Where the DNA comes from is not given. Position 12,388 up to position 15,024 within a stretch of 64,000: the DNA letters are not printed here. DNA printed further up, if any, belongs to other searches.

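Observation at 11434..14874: Tight operon of degenerate replication/recombination homologues: RecA/RadB-like protein without Walker A lysine, an 87-aa helical protein, and a family-B DNA polymerase with substituted motif B/C and Exo I residues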

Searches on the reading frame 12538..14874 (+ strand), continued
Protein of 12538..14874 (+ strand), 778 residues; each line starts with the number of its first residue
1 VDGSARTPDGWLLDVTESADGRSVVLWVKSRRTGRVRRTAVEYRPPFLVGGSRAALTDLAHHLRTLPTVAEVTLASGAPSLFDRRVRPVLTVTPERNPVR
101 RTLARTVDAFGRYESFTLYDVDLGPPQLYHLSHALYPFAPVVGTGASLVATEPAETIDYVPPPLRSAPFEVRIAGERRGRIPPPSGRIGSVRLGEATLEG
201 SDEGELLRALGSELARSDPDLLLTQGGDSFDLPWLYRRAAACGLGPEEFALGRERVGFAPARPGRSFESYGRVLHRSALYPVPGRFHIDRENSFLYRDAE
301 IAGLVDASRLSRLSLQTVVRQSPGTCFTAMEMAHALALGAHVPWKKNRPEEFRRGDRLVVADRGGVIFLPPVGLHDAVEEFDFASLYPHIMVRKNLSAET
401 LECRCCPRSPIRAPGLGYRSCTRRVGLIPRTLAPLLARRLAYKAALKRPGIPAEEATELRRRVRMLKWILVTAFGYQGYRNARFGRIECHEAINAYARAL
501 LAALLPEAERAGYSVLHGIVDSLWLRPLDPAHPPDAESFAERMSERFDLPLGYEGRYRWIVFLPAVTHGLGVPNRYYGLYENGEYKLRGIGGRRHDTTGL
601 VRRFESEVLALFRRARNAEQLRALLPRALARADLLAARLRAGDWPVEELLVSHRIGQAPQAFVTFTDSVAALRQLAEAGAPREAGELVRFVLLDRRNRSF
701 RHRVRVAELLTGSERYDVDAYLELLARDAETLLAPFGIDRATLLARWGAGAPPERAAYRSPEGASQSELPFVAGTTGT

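Call 35: search_solved_structures(query=A3, max_evalue=1e-10, show_alignments=1)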
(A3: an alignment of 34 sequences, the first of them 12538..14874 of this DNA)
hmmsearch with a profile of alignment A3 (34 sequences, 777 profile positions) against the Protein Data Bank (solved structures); distinct sequences matched with E-value up to 1e-10: 58.
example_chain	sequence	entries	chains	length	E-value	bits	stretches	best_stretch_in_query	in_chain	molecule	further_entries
6wya_A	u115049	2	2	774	7.3e-65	222.6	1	306-745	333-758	DNA polymerase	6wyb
4k8z_A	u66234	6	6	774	8.9e-65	222.3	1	306-745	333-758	DNA polymerase | DNA polymerase,DNA polymerase,DNA polymerase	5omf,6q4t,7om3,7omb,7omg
1wn7_A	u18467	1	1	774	1.4e-64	221.6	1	306-745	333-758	Family B DNA Polymerase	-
1wns_A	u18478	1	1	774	1.9e-64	221.2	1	306-745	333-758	DNA POLYMERASE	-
8s84_A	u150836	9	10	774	3.4e-64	220.4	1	306-745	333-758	DNA polymerase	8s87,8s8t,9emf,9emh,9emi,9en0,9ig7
5vu5_A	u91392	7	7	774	8.4e-64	219.1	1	306-745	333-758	DNA polymerase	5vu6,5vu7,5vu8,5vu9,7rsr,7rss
4flt_A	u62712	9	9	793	1.2e-63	218.5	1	306-745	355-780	DNA polymerase 1 | Pyrococcus abyssi B family DNA polymerase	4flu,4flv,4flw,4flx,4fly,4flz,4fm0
7rsu_A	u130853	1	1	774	4.1e-63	216.8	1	306-745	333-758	DNA polymerase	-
1qht_A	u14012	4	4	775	5.1e-63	216.5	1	306-745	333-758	PROTEIN (DNA POLYMERASE) | DNA polymerase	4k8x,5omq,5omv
6is7_A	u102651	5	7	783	6.7e-63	216.1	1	306-746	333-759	DNA polymerase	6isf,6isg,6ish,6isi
4fm2_A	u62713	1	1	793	7e-63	216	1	306-745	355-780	DNA polymerase 1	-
7tqw_A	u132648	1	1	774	8.9e-63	215.7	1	306-745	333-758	DNA polymerase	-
9oat_A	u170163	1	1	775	3.3e-62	213.8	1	306-745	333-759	5-270, TNA polymerase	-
7b06_A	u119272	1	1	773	6.2e-62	212.9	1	306-745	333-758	DNA polymerase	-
7b08_A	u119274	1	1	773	1e-61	212.2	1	306-745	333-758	DNA polymerase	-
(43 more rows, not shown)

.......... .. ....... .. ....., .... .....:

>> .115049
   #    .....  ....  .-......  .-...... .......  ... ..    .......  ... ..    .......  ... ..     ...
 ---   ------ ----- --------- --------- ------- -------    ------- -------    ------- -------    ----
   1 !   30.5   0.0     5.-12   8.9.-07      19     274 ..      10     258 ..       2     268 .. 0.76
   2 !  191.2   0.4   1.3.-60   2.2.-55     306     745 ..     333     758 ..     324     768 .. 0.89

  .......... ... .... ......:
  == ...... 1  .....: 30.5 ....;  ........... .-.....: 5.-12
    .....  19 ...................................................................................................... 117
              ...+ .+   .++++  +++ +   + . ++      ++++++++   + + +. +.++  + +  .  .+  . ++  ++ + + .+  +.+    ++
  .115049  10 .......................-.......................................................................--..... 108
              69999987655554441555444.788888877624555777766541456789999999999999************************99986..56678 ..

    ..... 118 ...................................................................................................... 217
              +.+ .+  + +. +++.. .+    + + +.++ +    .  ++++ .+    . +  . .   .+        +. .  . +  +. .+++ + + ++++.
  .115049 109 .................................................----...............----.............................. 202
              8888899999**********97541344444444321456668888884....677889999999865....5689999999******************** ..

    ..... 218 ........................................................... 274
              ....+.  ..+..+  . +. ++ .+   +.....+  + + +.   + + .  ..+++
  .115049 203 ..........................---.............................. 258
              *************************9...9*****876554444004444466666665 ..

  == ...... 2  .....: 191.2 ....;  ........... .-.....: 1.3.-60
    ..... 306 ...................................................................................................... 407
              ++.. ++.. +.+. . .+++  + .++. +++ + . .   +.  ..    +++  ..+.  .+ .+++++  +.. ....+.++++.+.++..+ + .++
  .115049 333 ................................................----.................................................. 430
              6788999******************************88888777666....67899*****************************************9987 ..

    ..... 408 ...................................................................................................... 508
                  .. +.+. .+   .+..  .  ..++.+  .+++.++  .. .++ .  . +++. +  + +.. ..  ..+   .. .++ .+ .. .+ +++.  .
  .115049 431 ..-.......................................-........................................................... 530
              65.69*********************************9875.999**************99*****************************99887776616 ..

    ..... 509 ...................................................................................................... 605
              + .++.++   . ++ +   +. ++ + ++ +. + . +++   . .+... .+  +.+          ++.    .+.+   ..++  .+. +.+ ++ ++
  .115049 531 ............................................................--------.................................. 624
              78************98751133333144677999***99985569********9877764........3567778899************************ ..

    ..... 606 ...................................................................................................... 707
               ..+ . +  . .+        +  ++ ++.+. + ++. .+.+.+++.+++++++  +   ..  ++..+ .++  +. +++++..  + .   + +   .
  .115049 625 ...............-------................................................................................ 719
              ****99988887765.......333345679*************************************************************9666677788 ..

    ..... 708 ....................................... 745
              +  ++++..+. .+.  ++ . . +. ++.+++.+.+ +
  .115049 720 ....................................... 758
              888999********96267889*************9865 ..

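Call 39: find_encoding_contigs(protein=P0241, flank=10000, max_places=2)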
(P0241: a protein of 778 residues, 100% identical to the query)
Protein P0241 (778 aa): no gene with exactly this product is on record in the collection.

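Call 40: find_encoding_contigs(protein=P0339, flank=8000, max_places=2)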
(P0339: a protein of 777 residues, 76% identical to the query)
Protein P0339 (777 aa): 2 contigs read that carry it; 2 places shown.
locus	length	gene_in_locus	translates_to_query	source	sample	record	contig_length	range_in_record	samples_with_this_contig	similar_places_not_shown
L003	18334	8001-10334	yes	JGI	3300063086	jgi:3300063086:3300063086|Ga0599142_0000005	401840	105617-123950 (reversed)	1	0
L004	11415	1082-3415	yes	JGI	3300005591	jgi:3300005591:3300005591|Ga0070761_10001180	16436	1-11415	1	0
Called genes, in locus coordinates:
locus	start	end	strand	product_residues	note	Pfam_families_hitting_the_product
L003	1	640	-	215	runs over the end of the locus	PF01813:ATP-synt_D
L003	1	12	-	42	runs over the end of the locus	-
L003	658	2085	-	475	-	PF02874:ATP-synt_ab_N, PF00006:ATP-synt_ab, PF22919:ATP-synt_VA_C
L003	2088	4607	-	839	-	PF02874:ATP-synt_ab_N, PF16886:ATP-synt_ab_Xtn, PF14890:Intein_splicing, PF00006:ATP-synt_ab, PF22919:ATP-synt_VA_C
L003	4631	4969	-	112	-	PF01990:ATP-synt_F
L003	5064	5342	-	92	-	PF14697:Fer4_21 (faint), PF12838:Fer4_7 (faint), PF13187:Fer4_9 (weak)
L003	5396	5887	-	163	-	-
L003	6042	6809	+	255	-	PF01904:DUF72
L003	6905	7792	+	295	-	PF08423:Rad51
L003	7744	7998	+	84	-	PF26485:DUF8156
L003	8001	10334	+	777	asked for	PF00136:DNA_pol_B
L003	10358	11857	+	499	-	-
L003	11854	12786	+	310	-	PF00583:Acetyltransf_1, PF13673:Acetyltransf_10, PF08445:FR47, PF13508:Acetyltransf_7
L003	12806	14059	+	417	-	-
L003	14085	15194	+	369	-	PF02073:Peptidase_M29, PF26233:NicX (faint)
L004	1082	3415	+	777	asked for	PF00136:DNA_pol_B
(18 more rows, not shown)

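Call 44: find_related_loci(query=A3, collection=genome_contigs, flank=6000)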
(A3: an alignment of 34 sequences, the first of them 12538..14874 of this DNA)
Query A3 (778 aa) in genome_contigs; peptide patterns used: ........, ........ (x = any residue, [..] = any of these).
600 stretches matched a pattern (row limit reached: there are more); 572 encode a relative of the query (tblastn E <= 1e-3); the best 80 are kept; 80 distinct loci.
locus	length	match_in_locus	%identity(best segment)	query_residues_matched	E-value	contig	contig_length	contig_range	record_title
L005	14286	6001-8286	83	7-769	0e+0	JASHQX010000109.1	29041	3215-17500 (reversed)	MAG: Thermoplasmata archaeon isolate JOPF086 JOPF_NEAR_contig_868099, whole genome shotgun sequence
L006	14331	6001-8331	80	1-778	0e+0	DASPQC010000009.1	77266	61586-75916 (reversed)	MAG TPA_asm: Thermoplasmata archaeon isolate SMAG_U12189 k141_1869195, whole genome shotgun sequence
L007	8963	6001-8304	81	1-769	0e+0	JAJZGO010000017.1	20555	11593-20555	MAG: Thermoplasmata archaeon isolate LL4.bin73 NODE_2392_length_20555_cov_3.106520, whole genome shotgun sequence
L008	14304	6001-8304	81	1-769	0e+0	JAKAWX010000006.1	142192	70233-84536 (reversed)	MAG: Thermoplasmata archaeon isolate YP4.bin89 NODE_126_length_142192_cov_4.274262, whole genome shotgun sequence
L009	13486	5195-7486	80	5-769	0e+0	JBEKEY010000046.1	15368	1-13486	MAG: Thermoplasmata archaeon isolate SPRUCE 217 SPRUCE_217_46, whole genome shotgun sequence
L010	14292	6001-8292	80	5-769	0e+0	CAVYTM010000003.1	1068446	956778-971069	MAG: uncultured Thermoplasmata archaeon isolate MFD09222.bin.2.162 genome assembly, contig: contig_60308, whole genome s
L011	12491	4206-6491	80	7-769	0e+0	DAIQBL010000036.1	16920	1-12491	MAG TPA_asm: Thermoplasmatota archaeon isolate CTOTU28672 NODE_1665_length_16920_cov_8.097124, whole genome shotgun sequ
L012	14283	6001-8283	80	8-769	0e+0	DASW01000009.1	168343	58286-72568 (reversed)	MAG TPA_asm: Thermoplasmata archaeon UBA61 UBA61_contig_35125, whole genome shotgun sequence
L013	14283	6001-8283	80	8-769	0e+0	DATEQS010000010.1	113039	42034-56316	MAG TPA_asm: Thermoplasmata archaeon isolate SMAG_U9053 k141_839865, whole genome shotgun sequence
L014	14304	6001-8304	80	8-776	0e+0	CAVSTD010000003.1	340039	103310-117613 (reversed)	MAG: uncultured Thermoplasmata archaeon isolate MFD09222.bin.2.158 genome assembly, contig: contig_122051, whole genome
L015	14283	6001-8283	79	8-769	0e+0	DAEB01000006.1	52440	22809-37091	MAG TPA_asm: Thermoplasmata archaeon UBA184 UBA184_contig_8474, whole genome shotgun sequence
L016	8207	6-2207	83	35-769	0e+0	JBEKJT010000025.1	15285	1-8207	MAG: Thermoplasmata archaeon isolate SPRUCE 32 SPRUCE_32_25, whole genome shotgun sequence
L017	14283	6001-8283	79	8-769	0e+0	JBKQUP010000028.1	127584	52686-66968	MAG: Thermoplasmata archaeon isolate SEr2D2E2F__bin_159 SEr2D2E2F_000000229580, whole genome shotgun sequence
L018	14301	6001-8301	77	2-769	0e+0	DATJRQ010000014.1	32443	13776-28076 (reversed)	MAG TPA_asm: Thermoplasmata archaeon isolate SMAG_U14971 k141_1680514, whole genome shotgun sequence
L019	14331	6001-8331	78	1-778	0e+0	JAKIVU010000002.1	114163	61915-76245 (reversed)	MAG: Thermoplasmata archaeon isolate AcS1-36 NODE_173_length_114163_cov_16.200301, whole genome shotgun sequence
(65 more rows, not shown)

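Call 59: search_protein_families(library=ncbifam, proteins=[L001:4914-7007:+, L002:4941-7061:+, L001:3986-4657:+, L001:4647-4904:+], max_evalue=0.001)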
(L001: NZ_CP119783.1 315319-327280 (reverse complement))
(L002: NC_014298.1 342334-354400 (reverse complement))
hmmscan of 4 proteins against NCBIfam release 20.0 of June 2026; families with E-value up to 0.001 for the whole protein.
L001:4914-7007:+ (698 aa): 9 families
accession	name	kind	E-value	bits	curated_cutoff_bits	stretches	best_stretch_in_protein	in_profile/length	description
NF004418.0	PRK05761.1-4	subfamily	0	1040.6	692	1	1-698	1-715/717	type B DNA-directed DNA polymerase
NF004416.0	PRK05761.1-2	equivalog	1.9e-108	363.6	516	1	104-675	93-648/665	type B DNA-directed DNA polymerase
NF004417.0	PRK05761.1-3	equivalog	5.5e-41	140.4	780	1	264-677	430-845/858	DNA-directed DNA polymerase I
NF004419.0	PRK05761.1-5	equivalog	1.7e-27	95.8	1285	1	264-683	497-920/932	DNA-directed DNA polymerase I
NF004421.0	PRK05762.1-2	equivalog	1.1e-25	90.1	570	1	314-674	410-778/795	DNA polymerase II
TIGR00592.1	pol2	superfamily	1.1e-23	83.2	239.95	1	314-655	799-1150/1176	DNA polymerase (pol2)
NF004415.0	PRK05761.1-1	equivalog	1.7e-23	82.5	1289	1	263-685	438-866/883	DNA-directed DNA polymerase I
NF004422.0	PRK05762.1-4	equivalog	4.9e-18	64.9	1103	1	310-622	398-715/789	DNA polymerase II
NF004420.0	PRK05762.1-1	equivalog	1.4e-14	53.8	1435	1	313-623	397-710/783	DNA polymerase II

L002:4941-7061:+ (707 aa): 9 families
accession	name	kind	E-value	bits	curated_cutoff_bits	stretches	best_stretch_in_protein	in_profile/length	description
NF004418.0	PRK05761.1-4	subfamily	0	1240.9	692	1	1-706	1-716/717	type B DNA-directed DNA polymerase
NF004416.0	PRK05761.1-2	equivalog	1.1e-98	331.4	516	1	105-684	91-650/665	type B DNA-directed DNA polymerase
NF004417.0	PRK05761.1-3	equivalog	1.3e-29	102.8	780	1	268-685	432-846/858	DNA-directed DNA polymerase I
NF004421.0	PRK05762.1-2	equivalog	1.9e-25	89.4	570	1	318-649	412-751/795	DNA polymerase II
NF004419.0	PRK05761.1-5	equivalog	3.2e-22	78.3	1285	1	318-690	553-920/932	DNA-directed DNA polymerase I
TIGR00592.1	pol2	superfamily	5.6e-22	77.7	239.95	1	318-659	801-1147/1176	DNA polymerase (pol2)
NF004422.0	PRK05762.1-4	equivalog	2.9e-17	62.3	1103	1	314-627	400-723/789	DNA polymerase II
NF004415.0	PRK05761.1-1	equivalog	3.2e-14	51.8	1289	1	318-695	495-869/883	DNA-directed DNA polymerase I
NF004420.0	PRK05762.1-1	equivalog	5.9e-13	48.3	1435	1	315-628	397-711/783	DNA polymerase II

L001:3986-4657:+ (224 aa): 1 family
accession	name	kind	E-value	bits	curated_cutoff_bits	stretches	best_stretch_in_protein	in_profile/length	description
TIGR02237.1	recomb_radB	equivalog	4.9e-05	23.3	172.4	1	60-147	56-147/210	DNA repair and recombination protein RadB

L001:4647-4904:+ (86 aa): 0 families
